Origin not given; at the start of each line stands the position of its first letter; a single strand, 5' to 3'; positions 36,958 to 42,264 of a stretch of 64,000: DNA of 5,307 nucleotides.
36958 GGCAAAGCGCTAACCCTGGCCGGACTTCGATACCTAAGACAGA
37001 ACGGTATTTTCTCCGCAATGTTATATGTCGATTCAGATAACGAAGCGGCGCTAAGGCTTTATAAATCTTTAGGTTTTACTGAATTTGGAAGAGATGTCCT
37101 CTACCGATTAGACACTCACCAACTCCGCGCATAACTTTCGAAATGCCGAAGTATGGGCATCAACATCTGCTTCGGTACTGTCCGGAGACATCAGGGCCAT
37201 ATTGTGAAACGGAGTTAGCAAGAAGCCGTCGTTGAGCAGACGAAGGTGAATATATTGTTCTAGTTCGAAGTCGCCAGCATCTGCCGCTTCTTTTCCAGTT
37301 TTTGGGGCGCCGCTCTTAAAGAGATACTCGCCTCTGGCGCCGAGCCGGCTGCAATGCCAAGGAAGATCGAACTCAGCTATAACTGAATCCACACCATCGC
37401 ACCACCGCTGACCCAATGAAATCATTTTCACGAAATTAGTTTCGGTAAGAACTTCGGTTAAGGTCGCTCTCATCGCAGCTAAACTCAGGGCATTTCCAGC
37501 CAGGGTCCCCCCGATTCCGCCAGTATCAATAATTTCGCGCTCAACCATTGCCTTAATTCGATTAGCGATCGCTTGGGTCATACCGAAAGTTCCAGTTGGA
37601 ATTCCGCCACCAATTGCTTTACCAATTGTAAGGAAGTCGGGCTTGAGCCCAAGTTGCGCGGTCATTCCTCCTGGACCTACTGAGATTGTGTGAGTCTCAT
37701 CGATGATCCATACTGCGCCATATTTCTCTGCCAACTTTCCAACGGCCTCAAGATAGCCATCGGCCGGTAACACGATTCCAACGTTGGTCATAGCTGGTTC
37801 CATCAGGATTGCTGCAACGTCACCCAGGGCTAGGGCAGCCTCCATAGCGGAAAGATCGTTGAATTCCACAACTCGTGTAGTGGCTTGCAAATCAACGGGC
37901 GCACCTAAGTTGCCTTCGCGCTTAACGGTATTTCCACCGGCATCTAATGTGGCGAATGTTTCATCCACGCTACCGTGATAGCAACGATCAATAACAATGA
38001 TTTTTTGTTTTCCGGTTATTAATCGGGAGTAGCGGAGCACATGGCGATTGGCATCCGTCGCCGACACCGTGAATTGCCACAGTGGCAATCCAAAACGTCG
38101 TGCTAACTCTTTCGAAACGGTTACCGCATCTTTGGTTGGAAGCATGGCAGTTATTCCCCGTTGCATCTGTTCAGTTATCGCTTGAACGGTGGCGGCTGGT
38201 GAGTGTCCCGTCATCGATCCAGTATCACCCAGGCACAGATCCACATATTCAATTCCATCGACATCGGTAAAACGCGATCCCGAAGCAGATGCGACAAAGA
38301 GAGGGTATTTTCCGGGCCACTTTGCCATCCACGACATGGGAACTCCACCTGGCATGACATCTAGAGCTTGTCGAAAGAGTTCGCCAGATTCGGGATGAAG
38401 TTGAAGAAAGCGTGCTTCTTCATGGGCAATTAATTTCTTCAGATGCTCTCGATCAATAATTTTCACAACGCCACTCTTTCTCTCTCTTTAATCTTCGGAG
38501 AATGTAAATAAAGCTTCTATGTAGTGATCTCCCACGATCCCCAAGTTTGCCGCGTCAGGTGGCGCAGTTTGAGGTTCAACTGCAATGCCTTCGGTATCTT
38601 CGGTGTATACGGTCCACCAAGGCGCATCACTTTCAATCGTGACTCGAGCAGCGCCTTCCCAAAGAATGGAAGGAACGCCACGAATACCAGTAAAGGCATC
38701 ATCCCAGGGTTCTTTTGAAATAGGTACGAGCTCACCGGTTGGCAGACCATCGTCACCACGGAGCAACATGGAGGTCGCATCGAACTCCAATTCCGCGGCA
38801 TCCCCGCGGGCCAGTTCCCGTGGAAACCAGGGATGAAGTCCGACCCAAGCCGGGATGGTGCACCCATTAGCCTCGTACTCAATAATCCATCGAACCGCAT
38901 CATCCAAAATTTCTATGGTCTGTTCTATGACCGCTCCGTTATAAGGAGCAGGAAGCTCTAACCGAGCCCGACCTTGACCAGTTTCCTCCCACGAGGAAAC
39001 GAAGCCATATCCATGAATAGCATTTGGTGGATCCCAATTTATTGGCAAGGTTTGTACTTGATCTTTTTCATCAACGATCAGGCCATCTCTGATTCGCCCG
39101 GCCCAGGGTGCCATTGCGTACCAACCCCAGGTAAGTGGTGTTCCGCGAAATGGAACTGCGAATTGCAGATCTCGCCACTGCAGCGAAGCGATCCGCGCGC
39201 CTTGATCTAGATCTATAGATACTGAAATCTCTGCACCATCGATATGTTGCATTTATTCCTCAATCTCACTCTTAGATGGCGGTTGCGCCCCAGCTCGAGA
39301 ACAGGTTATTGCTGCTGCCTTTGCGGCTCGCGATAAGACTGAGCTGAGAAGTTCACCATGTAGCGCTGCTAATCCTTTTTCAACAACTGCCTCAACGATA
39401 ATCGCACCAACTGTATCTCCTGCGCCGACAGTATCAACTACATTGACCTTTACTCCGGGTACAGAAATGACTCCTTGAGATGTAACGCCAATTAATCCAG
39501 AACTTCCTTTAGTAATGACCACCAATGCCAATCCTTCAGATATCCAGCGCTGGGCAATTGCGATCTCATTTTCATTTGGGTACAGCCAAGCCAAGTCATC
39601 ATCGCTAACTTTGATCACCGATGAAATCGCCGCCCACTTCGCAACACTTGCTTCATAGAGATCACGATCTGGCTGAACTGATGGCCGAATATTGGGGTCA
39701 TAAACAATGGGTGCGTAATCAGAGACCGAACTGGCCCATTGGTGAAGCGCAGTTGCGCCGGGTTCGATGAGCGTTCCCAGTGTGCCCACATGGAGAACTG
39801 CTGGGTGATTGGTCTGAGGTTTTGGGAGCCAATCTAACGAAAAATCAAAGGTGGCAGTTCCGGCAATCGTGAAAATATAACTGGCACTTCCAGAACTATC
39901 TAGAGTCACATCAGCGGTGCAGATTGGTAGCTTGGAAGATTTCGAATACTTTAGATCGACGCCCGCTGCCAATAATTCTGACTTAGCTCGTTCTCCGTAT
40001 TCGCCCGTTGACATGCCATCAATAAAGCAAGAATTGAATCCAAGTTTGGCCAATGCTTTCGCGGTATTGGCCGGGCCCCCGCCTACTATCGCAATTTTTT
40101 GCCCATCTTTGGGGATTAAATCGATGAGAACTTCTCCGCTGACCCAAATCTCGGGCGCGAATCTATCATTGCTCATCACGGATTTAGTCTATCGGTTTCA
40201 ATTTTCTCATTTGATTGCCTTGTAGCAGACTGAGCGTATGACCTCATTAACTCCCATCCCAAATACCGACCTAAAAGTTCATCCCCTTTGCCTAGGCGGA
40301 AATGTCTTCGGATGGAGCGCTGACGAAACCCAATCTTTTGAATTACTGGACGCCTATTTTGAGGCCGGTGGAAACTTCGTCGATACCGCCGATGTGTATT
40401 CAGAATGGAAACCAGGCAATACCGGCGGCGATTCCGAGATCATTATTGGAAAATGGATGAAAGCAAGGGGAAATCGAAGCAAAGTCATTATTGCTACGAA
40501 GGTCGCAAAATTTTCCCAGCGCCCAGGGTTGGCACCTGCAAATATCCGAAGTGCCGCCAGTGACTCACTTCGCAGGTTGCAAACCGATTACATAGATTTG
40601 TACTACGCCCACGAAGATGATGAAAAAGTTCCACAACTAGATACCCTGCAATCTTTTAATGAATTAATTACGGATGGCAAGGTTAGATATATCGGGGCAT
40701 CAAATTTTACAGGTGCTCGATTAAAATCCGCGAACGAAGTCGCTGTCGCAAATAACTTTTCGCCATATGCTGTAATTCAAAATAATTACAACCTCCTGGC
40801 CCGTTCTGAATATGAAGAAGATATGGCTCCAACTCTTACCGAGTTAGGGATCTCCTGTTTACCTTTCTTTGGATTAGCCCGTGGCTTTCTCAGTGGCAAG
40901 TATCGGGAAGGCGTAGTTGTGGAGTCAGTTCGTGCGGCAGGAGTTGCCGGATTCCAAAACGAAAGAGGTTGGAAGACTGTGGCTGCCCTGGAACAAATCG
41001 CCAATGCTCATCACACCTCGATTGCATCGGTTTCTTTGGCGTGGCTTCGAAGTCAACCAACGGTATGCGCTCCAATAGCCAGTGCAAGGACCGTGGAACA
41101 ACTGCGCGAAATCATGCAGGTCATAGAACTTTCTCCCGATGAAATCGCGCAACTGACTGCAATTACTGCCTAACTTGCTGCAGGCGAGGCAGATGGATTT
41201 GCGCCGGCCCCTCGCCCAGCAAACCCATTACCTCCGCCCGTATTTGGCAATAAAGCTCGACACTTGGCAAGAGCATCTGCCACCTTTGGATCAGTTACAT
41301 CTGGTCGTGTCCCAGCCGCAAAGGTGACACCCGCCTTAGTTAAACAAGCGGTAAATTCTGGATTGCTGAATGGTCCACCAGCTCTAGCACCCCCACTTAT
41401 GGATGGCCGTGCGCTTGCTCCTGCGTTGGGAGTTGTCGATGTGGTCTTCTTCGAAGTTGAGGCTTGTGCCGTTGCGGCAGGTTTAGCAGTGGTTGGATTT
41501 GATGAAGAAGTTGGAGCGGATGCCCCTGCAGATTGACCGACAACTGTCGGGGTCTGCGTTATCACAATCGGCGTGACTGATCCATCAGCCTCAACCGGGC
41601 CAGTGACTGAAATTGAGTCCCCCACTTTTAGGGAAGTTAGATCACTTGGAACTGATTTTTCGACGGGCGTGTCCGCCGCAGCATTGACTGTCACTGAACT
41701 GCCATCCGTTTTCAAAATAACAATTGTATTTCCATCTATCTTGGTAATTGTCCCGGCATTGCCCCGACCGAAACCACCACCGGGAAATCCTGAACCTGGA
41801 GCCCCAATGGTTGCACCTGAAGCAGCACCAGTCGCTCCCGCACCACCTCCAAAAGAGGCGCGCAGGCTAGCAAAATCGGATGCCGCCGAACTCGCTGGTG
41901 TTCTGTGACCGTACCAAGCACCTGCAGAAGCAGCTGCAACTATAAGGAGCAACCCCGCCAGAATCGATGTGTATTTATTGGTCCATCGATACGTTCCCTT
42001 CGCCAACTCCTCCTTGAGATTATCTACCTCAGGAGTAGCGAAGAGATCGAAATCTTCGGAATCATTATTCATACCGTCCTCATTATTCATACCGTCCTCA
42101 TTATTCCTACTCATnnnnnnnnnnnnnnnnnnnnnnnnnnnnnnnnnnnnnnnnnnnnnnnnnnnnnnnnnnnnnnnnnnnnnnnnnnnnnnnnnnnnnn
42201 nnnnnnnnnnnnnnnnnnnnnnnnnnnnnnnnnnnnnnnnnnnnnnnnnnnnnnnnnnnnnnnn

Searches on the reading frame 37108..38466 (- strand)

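Call 24: search_protein_families(library=pfam, proteins=[window:37108-38466:-], max_evalue=0.0001)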
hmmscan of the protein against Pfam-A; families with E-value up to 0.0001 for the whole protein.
window:37108-38466:- (452 aa): 1 family
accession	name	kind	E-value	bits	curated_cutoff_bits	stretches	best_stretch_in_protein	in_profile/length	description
PF00202.27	Aminotran_3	-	2.6e-36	125.6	30.5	1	48-349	3-316/403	Aminotransferase class-III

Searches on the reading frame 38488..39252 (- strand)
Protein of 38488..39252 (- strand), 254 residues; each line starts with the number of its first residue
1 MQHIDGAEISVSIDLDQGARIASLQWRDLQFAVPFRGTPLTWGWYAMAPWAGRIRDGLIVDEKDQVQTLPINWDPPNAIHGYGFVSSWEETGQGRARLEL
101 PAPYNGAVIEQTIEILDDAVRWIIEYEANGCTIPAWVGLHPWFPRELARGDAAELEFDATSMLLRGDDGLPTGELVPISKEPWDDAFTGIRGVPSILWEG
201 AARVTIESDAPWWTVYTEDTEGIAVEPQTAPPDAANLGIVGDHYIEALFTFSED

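Call 24: search_protein_families(library=pfam, proteins=[window:38488-39252:-], max_evalue=0.0001)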
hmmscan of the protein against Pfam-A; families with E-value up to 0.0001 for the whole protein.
window:38488-39252:- (254 aa): 1 family
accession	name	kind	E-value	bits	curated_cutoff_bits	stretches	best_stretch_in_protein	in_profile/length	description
PF01263.26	Aldose_epim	-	3e-10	40.4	27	1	15-235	16-277/299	Aldose 1-epimerase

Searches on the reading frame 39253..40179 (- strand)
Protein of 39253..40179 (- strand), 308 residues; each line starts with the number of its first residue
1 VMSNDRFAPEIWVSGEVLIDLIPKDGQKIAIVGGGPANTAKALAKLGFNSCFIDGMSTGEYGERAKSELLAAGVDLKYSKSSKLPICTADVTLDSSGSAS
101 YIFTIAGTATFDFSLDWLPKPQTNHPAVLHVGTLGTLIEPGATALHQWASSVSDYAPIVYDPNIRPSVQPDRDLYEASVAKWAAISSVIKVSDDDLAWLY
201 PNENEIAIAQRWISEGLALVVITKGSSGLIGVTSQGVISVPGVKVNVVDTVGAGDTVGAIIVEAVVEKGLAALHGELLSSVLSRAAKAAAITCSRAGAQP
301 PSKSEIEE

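Call 24: search_protein_families(library=pfam, proteins=[window:39253-40179:-], max_evalue=0.0001)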
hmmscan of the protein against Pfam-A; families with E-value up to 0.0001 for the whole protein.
window:39253-40179:- (308 aa): 1 family
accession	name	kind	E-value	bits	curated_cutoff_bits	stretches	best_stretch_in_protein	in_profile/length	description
PF00294.29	PfkB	-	3.7e-31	109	25.8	1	32-302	35-299/302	pfkB family carbohydrate kinase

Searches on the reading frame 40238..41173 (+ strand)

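Call 24: search_protein_families(library=pfam, proteins=[window:40238-41173:+], max_evalue=0.0001)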
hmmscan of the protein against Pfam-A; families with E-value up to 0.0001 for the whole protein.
window:40238-41173:+ (311 aa): 1 family
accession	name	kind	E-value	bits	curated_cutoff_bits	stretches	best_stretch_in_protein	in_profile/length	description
PF00248.27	Aldo_ket_red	-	6e-66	222.9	24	1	16-309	1-289/291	Aldo/keto reductase family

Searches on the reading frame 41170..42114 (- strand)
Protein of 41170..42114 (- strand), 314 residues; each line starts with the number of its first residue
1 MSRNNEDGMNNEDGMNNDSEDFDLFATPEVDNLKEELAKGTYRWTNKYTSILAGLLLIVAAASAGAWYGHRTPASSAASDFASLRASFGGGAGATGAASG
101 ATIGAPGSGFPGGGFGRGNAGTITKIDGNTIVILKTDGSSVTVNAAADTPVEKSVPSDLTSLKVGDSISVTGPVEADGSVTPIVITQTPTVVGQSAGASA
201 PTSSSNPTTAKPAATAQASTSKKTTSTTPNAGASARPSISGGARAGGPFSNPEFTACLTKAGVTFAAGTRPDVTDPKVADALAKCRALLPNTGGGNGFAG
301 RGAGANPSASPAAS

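Call 24: search_protein_families(library=pfam, proteins=[window:41170-42114:-], max_evalue=0.0001)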
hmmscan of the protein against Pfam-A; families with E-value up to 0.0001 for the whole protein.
window:41170-42114:- (314 aa): 1 family
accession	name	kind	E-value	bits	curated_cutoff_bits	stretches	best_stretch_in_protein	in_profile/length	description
PF18914.6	DUF5666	-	3.1e-05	24.6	27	1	121-181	2-55/60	Domain of unknown function (DUF5666)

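Call 75: predict_structure(alignment_id=A2)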
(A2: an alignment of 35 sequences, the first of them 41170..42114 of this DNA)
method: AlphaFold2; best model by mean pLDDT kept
length: 314 residues; sequences in the alignment: 35
mean_pLDDT: 62.4   pTM: 0.35
mean pLDDT of the five models: 62.4, 62.4, 62.0, 61.2, 61.3
residues with pLDDT >= 90: 40; 70-90: 78; 50-70: 83; < 50: 113
segments of 3 or more residues with pLDDT < 50: 69-80, 89-115, 153-156, 192-210, 219-222, 226-245, 293-310
pLDDT, mean of each block of 10 residues (from residue 1): 59 55 66 59 58 80 58 43 49 40 34 57 92 91 76 58 91 83 80 39 44 53 44 37 56 90 85 88 88 46 42 51
secondary structure, 60 per line:
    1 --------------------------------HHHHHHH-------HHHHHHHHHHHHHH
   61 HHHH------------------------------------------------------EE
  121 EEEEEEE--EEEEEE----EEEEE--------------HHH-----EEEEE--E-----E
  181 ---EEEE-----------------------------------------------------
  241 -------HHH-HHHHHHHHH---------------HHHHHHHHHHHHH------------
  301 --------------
elements in order: H33-39 H47-64 E119-127 E130-135 E140-144 E167-171 E184-187 H252-260 H276-288

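Call 78: fold_search(model_id=the predicted structure, library=pdb)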
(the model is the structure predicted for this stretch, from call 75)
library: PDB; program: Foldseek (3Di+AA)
matches with E <= 10: 979; with E <= 0.001: 0
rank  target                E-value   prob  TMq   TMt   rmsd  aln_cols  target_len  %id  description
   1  4gop_A                1.5e-03  1.00  0.17  0.47   4.9        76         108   25  Structure and Conformational Change of a Replication Protein A Heterotrimer Bound to ssDNA (released 2012-11-28)
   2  1wfq_MODEL_1_A        3.1e-03  0.99  0.18  0.52  12.0       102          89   19  Solution structure of the first cold-shock domain of the human KIAA0885 protein (UNR protein) (released 2004-11-26)
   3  3i2z_B                3.5e-03  1.00  0.17  0.67   3.3        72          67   17  Structure of cold shock protein E from Salmonella typhimurium (released 2009-12-22)
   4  3kf6_B                5.9e-03  1.00  0.19  0.53   2.6        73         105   18  Crystal structure of S. pombe Stn1-ten1 complex (released 2009-12-22)
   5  8h1i_B                6.3e-03  1.00  0.17  0.63   3.3        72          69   15  Crystal structure of PlyGRCS, a bacteriophage Endolysin in complex with Cold shock protein C (released 2023-10-18)
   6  9evt_7                7.7e-03  1.00  0.17  0.15   7.4        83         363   16  Structure of the small subunit of the flowering plant mitoribosome with the maturation factor RsgA (released 2026-03-18)
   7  2mo0_MODEL_1_A        8.3e-03  1.00  0.17  0.62   3.6        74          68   14  Backbone 1H, 13C, and 15N Chemical Shift Assignments for cold shock protein, TaCsp (released 2014-08-20)
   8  1x65_MODEL_1_A        8.3e-03  0.99  0.19  0.55   5.8        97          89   14  Solution structure of the third cold-shock domain of the human KIAA0885 protein (UNR PROTEIN) (released 2005-11-17)
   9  2pi2_G                1.0e-02  1.00  0.17  0.43   3.0        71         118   18  Full-length Replication protein A subunits RPA14 and RPA32 (released 2007-10-16)
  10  3k0x                  1.0e-02  1.00  0.18  0.54   3.4        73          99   18  Crystal structure of telomere capping protein Ten1 from Saccharomyces pombe (released 2009-10-27)
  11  2yty_MODEL_1_A        1.0e-02  0.99  0.18  0.52  13.4       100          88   16  Solution structure of the fourth cold-shock domain of the human KIAA0885 protein (UNR protein) (released 2008-04-08)
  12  8y0x_SL               1.0e-02  0.96  0.15  0.29   8.1        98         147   18  Dormant ribosome with SERBP1 (released 2024-02-07)
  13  2pi2_E                1.1e-02  1.00  0.17  0.44   3.1        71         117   18  Full-length Replication protein A subunits RPA14 and RPA32 (released 2007-10-16)
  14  3tss                  1.1e-02  0.87  0.11  0.18   6.8        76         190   14  TOXIC SHOCK SYNDROME TOXIN-1 TETRAMUTANT, P2(1) CRYSTAL FORM (released 1997-12-24)
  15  4qqb_X                1.1e-02  1.00  0.18  0.66   4.1        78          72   13  Structural basis for the assembly of the SXL-UNR translation regulatory complex (released 2014-09-03)
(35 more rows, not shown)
